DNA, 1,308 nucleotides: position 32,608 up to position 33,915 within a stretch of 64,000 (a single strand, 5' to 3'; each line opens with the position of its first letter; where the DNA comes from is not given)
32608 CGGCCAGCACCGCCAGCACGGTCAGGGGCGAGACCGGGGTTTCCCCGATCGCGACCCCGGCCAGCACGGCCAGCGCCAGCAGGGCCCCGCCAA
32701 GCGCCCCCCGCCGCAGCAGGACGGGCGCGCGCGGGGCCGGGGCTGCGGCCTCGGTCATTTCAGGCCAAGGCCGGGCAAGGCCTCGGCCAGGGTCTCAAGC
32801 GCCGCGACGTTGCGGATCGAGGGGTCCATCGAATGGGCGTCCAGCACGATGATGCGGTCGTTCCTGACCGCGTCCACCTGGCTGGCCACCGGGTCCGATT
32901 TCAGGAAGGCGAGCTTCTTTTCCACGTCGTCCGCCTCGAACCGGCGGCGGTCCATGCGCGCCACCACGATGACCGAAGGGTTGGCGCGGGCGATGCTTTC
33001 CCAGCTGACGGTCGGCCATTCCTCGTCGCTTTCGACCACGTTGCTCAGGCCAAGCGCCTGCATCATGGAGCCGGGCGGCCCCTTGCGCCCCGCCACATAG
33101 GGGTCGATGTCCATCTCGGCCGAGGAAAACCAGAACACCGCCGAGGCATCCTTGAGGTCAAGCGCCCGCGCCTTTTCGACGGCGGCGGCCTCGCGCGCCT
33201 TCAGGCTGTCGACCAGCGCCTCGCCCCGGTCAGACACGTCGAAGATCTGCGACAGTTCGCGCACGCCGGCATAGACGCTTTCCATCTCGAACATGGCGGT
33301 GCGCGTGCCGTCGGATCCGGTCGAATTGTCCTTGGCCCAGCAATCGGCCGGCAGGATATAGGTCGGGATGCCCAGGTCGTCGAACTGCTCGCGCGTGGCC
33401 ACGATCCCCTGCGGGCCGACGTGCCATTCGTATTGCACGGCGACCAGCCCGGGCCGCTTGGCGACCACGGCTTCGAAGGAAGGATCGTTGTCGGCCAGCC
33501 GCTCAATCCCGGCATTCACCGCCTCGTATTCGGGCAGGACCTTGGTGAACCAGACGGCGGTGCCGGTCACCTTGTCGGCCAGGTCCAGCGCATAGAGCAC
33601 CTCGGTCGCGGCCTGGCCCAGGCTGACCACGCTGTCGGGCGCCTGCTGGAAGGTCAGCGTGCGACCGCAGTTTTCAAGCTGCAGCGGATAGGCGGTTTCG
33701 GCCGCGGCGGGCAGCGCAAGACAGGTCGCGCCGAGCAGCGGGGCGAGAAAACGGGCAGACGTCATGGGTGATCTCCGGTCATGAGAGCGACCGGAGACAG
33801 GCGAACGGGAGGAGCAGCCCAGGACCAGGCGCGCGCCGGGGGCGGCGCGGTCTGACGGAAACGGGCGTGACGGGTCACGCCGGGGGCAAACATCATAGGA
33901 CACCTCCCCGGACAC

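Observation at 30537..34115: A pseudoazurin (blue-copper electron carrier) gene is translationally coupled to a B12-riboswitch-controlled btuFCD uptake operon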

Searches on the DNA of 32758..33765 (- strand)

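Call 69: search_rna_families(sources=[L092, L093, L094], threshold=gathering)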
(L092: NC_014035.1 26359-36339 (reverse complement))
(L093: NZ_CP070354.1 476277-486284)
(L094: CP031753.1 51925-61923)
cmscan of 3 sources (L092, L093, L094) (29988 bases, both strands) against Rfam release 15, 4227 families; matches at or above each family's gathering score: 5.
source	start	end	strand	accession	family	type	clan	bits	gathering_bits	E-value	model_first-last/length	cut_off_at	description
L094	8647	8848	-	RF00174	Cobalamin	Cis-reg; riboswitch;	CL00101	127.3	31.5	5.9e-32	1-189/189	no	Cobalamin riboswitch aptamer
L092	4106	4305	+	RF00174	Cobalamin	Cis-reg; riboswitch;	CL00101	106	31.5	7.3e-26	1-189/189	no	Cobalamin riboswitch aptamer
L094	4126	4323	+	RF00174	Cobalamin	Cis-reg; riboswitch;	CL00101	104.6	31.5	1.9e-25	1-189/189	no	Cobalamin riboswitch aptamer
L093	4157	4350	+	RF00174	Cobalamin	Cis-reg; riboswitch;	CL00101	100.5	31.5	2.8e-24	1-189/189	no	Cobalamin riboswitch aptamer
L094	8983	9194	+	RF00174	Cobalamin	Cis-reg; riboswitch;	CL00101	90.8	31.5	1.7e-21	1-189/189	no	Cobalamin riboswitch aptamer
